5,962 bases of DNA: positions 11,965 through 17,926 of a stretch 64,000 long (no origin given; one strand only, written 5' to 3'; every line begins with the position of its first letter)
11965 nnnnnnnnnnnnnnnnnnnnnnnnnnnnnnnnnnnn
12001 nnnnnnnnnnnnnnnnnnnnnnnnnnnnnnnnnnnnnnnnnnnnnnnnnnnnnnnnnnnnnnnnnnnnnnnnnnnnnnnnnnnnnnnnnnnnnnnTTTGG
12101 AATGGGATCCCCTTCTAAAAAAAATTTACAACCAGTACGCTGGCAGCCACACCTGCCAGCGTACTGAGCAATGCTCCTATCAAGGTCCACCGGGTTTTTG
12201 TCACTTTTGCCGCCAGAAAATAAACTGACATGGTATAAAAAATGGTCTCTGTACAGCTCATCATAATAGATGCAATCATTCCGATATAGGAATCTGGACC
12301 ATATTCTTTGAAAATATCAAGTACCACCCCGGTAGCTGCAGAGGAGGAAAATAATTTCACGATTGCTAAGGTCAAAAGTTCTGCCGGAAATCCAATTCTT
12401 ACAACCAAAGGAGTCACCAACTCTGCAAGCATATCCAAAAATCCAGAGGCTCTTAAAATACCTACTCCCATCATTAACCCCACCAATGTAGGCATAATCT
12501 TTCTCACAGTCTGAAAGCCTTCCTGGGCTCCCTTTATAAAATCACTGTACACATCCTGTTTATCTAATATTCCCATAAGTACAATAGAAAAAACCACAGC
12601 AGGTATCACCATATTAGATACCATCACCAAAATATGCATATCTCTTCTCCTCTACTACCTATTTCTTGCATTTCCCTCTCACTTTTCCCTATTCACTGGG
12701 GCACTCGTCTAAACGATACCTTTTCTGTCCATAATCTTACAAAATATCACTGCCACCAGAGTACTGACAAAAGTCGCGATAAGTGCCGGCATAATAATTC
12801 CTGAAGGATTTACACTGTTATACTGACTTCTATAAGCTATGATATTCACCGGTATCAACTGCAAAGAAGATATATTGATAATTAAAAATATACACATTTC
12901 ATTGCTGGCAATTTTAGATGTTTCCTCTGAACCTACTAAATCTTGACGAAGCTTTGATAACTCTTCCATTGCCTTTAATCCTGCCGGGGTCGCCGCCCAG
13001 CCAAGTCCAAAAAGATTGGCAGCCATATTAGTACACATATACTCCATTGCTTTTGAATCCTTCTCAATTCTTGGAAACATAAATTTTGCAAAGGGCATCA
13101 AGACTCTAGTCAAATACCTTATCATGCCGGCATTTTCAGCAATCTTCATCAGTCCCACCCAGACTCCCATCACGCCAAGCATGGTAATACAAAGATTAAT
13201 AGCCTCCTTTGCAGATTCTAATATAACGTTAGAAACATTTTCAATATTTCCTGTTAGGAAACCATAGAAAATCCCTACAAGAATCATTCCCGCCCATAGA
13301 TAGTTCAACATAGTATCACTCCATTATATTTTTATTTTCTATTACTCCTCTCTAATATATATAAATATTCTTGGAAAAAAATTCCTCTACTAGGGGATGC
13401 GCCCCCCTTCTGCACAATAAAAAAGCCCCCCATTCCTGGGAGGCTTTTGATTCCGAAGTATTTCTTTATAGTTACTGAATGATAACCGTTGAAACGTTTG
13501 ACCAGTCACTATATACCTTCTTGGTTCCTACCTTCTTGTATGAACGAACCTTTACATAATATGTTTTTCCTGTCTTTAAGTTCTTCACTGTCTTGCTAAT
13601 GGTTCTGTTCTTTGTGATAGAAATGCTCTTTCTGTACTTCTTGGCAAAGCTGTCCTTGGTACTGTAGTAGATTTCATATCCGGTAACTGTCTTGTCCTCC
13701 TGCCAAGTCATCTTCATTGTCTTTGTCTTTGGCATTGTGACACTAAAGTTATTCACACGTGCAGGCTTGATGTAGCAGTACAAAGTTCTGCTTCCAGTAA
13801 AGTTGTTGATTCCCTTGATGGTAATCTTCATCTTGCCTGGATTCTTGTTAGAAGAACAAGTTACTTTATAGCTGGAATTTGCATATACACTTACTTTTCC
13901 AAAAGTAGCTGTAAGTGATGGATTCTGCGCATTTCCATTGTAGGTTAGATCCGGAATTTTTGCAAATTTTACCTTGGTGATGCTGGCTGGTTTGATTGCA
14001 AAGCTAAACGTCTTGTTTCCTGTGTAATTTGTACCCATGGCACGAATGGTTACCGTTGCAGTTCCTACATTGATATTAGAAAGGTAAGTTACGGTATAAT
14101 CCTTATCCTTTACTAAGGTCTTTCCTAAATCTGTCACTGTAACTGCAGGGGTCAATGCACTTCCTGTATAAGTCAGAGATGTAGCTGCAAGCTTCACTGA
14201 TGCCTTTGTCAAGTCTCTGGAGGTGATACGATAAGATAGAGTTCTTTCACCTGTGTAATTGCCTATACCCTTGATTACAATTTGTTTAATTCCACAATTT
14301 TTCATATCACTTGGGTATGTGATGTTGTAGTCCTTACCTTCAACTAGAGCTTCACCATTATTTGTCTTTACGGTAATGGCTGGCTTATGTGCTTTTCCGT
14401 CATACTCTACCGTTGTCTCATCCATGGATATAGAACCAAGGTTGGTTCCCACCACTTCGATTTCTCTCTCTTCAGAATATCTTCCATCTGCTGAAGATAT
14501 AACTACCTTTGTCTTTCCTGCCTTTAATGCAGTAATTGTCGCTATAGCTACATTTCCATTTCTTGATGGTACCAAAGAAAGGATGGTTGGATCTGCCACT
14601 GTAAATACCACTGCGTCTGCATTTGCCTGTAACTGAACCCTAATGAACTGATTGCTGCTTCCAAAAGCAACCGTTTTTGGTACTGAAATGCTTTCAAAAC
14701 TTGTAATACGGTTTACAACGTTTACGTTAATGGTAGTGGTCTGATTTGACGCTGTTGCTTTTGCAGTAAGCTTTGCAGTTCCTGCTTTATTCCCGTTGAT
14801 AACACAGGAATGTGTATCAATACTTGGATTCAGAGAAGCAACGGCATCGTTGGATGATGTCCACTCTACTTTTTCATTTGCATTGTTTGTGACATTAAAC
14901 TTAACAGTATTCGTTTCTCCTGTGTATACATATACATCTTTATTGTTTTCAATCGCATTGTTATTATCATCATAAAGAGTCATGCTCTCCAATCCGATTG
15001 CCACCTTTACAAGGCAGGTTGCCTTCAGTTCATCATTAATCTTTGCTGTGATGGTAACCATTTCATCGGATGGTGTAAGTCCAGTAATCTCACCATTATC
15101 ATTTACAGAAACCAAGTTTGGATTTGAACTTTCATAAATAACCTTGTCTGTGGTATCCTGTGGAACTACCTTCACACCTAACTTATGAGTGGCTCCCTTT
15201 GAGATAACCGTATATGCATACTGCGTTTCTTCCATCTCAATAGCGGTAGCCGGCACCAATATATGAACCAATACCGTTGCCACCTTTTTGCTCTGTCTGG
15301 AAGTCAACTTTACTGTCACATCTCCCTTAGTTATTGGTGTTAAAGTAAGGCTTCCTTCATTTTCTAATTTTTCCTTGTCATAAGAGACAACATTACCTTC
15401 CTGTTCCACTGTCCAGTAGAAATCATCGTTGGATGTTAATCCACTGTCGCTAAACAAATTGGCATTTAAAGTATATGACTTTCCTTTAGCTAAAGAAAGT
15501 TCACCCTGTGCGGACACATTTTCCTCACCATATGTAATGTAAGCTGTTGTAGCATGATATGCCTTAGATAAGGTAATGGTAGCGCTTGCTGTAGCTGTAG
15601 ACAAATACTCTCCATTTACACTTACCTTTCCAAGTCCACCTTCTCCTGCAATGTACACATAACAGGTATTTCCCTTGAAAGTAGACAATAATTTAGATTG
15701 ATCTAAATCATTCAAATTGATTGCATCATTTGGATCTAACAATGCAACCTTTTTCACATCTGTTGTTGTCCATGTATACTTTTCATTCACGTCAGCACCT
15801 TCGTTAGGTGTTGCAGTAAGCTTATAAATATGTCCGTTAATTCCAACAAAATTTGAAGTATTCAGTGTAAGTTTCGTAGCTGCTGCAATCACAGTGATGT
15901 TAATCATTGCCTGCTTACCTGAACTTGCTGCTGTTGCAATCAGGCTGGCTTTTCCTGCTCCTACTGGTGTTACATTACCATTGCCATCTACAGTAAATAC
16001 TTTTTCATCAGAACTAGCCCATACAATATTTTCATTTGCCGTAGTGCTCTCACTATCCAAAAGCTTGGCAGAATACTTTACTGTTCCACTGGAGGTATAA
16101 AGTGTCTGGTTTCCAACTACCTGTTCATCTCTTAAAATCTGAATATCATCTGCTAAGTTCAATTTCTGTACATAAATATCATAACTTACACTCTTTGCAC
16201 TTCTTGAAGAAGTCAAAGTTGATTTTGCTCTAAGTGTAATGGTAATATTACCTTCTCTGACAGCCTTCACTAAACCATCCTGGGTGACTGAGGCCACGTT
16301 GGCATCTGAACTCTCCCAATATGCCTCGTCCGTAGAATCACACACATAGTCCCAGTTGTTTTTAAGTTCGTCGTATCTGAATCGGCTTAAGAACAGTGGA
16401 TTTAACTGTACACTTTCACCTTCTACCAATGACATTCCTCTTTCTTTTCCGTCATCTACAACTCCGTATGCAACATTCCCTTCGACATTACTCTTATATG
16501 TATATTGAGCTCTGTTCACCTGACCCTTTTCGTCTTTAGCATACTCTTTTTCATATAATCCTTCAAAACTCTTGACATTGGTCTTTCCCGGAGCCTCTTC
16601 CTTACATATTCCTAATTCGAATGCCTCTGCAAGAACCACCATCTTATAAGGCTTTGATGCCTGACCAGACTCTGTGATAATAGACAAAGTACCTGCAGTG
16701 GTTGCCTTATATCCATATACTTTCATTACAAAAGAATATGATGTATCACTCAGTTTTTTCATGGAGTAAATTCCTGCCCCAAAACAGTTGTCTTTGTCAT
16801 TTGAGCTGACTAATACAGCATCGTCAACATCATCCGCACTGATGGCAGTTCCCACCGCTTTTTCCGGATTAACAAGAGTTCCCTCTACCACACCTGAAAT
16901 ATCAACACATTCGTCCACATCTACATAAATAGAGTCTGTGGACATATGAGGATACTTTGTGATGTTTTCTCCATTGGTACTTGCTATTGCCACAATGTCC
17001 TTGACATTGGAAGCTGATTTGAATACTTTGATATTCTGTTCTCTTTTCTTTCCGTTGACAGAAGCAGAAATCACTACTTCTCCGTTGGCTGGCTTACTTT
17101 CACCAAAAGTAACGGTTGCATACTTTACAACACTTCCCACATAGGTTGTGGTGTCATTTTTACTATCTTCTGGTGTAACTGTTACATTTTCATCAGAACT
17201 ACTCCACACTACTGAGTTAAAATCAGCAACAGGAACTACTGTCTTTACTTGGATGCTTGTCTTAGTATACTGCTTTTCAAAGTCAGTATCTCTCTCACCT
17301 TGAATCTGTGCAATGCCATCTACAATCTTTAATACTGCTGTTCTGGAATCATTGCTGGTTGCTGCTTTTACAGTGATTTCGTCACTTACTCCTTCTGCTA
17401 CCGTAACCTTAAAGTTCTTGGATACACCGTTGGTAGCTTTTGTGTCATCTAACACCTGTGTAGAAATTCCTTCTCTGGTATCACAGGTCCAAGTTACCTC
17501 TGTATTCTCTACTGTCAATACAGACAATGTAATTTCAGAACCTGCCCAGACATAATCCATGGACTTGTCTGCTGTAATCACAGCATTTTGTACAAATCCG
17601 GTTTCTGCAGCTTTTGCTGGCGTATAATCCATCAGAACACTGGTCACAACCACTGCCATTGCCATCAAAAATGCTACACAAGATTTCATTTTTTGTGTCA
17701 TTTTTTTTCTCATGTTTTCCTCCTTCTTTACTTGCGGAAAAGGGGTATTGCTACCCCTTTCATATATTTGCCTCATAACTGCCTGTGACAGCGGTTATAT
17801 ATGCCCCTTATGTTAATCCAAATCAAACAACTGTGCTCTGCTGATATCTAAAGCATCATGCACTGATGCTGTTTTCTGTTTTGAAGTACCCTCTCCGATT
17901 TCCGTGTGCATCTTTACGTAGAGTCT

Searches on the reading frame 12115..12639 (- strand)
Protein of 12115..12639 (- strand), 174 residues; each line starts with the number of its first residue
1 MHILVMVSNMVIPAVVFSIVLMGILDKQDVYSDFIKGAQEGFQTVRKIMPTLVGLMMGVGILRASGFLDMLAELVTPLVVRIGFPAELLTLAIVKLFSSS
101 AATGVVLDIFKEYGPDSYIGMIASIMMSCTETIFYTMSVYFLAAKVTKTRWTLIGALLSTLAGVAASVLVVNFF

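Call 6: search_protein_families(library=pfam, proteins=[window:12115-12639:-], max_evalue=0.01)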
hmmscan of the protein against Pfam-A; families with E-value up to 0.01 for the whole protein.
window:12115-12639:- (174 aa): 1 family
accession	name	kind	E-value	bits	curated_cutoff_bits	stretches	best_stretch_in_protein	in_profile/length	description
PF07670.19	Gate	-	4.7e-11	43.5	29.6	1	46-143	2-100/104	Nucleoside recognition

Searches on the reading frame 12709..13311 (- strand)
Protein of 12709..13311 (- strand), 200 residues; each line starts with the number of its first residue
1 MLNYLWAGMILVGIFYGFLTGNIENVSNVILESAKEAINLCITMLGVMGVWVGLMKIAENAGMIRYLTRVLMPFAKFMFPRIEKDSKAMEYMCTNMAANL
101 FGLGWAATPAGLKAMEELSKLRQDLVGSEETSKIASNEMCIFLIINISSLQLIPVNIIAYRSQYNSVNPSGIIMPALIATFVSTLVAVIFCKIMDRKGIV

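Call 6: search_protein_families(library=pfam, proteins=[window:12709-13311:-], max_evalue=0.01)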
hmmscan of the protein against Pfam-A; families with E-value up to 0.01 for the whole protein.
window:12709-13311:- (200 aa): 1 family
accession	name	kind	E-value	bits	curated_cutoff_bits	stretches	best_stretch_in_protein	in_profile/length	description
PF07670.19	Gate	-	3.7e-06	27.8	29.6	1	42-158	2-98/104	Nucleoside recognition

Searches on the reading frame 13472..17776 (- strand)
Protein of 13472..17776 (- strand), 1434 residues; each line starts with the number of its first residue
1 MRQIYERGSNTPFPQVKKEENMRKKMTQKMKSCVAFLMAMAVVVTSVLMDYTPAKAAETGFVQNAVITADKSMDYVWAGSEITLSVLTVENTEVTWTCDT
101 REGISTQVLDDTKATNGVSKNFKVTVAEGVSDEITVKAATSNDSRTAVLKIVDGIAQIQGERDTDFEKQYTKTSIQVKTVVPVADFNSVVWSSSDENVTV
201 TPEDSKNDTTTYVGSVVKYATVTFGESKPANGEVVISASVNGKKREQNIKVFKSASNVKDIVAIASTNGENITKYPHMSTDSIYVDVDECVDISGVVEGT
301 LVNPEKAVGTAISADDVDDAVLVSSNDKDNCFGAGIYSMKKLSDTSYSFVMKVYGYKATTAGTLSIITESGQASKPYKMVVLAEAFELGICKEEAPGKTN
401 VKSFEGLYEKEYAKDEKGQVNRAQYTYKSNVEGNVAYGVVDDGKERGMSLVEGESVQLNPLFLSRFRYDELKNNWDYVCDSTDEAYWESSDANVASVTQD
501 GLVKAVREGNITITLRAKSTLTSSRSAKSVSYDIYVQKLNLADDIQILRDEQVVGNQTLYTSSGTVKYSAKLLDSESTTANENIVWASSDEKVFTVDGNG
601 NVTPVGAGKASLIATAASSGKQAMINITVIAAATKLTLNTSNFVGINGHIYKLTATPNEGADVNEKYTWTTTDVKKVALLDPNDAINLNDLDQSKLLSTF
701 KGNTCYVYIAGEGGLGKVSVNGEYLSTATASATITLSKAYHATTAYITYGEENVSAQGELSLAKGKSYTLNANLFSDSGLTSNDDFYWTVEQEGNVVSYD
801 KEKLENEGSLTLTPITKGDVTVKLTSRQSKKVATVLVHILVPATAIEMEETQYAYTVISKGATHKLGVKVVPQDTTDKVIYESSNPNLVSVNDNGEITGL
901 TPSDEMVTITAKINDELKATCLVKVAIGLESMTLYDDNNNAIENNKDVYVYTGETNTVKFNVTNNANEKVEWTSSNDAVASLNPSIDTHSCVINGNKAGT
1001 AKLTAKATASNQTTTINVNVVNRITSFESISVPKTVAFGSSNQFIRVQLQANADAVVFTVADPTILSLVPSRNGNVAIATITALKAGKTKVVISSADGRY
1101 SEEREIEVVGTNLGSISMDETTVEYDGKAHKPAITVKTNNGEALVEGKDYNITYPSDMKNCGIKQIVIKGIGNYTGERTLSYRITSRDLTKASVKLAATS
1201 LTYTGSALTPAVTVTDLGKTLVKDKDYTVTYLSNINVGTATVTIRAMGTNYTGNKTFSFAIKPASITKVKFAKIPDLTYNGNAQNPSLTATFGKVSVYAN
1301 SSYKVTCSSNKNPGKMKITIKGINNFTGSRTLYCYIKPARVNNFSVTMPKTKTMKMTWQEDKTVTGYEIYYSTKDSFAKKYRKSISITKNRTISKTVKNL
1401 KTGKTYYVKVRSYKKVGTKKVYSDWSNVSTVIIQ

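Call 5: search_protein_families(library=pfam, proteins=[window:13472-17776:-], max_evalue=0.01)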
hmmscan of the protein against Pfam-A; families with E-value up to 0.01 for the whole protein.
window:13472-17776:- (1434 aa): 6 families
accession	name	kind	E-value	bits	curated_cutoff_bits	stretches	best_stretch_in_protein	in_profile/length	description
PF02368.24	Big_2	-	2.4e-17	63.1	22.8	3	852-920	8-78/79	Bacterial Ig-like domain (group 2)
PF00041.27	fn3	-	2.7e-07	31.2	25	1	1341-1425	3-80/84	Fibronectin type III domain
PF16656.11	Pur_ac_phosph_N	-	0.0015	19.5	30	1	1345-1429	7-92/93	Purple acid Phosphatase, N-terminal domain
PF25788.1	Ig_Rha78A_N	-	0.0021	18.7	27.4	1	1360-1431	31-102/105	Rha78A-like, N-terminal immunoglobulin domain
PF13629.12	T2SS-T3SS_pil_N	-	0.0023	18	23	0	1059-1108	25-71/72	Pilus formation protein N terminal region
PF20578.4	aBig_2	-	0.0026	18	27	0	486-537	38-87/89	Atrophied bacterial Ig domain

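Call 10: search_protein_families(library=ncbifam, proteins=[window:13472-17776:-], max_evalue=0.01)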
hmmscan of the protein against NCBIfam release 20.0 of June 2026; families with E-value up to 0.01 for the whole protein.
window:13472-17776:- (1434 aa): 0 families
